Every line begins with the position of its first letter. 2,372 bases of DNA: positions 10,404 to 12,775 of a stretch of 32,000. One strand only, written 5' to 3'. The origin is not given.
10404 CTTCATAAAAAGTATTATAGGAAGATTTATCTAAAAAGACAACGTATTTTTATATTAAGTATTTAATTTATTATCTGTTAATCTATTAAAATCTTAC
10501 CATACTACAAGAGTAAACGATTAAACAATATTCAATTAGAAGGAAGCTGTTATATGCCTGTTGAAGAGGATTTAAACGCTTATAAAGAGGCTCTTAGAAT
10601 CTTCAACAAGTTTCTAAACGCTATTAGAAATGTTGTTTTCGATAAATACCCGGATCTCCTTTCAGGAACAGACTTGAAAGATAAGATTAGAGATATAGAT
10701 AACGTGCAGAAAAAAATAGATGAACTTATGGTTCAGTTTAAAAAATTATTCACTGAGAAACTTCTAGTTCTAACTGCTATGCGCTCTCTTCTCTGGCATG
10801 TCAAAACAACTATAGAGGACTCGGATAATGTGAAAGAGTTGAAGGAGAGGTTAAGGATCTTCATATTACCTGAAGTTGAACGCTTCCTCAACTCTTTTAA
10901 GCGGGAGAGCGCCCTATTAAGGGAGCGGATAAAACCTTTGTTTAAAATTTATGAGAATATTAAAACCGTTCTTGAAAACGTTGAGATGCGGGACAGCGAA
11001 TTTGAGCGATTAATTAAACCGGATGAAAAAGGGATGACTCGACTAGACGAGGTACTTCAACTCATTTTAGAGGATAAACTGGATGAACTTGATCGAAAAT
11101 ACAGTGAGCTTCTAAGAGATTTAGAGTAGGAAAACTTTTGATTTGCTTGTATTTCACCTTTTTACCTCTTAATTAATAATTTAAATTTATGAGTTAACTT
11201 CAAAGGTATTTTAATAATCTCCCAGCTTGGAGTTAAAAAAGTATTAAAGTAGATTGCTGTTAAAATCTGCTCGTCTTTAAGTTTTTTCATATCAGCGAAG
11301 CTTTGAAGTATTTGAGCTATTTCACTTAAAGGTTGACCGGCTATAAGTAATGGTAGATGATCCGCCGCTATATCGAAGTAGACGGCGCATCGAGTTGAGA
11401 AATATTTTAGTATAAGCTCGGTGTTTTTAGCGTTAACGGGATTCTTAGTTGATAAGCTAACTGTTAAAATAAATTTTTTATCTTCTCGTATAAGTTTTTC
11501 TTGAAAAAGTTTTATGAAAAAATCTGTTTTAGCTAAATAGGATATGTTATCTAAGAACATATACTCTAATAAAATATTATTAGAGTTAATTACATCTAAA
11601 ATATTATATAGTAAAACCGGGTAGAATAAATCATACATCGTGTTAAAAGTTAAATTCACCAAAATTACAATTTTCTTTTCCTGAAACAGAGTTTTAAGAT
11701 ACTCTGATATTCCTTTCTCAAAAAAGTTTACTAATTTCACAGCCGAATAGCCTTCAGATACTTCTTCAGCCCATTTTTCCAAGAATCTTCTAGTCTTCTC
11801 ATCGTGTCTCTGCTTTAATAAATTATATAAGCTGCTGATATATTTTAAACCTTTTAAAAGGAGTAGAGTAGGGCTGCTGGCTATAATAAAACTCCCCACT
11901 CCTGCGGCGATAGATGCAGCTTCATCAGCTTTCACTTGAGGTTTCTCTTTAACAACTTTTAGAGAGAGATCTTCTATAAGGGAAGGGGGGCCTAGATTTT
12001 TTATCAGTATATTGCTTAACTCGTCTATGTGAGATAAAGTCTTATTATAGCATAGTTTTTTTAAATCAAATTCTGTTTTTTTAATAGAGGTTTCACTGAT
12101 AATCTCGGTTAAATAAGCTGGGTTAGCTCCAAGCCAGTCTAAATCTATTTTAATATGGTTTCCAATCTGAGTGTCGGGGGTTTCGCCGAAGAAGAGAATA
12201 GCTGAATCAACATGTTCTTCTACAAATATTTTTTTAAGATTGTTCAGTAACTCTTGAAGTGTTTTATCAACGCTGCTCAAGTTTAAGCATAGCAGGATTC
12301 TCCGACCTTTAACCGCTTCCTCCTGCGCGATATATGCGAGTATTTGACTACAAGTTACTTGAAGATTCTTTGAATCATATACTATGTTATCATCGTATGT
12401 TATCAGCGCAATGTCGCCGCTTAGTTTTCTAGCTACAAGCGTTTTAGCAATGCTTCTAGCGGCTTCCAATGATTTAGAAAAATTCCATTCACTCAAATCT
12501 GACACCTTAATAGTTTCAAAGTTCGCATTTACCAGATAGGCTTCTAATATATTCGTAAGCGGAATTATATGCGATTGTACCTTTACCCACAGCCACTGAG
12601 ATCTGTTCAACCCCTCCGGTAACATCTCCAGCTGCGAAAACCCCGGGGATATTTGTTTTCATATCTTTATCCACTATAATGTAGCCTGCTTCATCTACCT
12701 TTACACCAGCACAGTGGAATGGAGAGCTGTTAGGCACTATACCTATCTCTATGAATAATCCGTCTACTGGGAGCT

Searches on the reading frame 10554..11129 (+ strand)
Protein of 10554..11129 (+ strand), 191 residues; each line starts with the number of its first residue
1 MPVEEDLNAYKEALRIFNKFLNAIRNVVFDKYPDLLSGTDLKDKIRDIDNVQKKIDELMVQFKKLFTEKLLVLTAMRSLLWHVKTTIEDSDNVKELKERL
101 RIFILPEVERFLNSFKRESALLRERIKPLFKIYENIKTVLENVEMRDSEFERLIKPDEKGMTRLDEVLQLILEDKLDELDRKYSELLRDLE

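Call 24: search_protein_families(library=pfam, proteins=[window:10554-11129:+], max_evalue=0.1)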
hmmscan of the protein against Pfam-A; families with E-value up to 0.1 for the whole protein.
window:10554-11129:+ (191 aa): 1 family
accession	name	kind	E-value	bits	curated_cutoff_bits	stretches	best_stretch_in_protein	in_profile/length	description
PF13166.12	AAA_13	-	0.021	14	36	1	4-177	320-478/713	AAA domain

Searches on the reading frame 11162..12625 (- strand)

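Call 24: search_protein_families(library=pfam, proteins=[window:11162-12625:-], max_evalue=0.1)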
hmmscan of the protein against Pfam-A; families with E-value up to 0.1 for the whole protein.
window:11162-12625:- (487 aa): 2 families
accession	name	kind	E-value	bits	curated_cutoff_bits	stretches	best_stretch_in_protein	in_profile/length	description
PF04548.22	AIG1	-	0.012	15.4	27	1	109-191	86-165/212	AIG1 family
PF02989.19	DUF228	-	0.085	13.1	25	0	18-75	106-162/182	Lyme disease proteins of unknown function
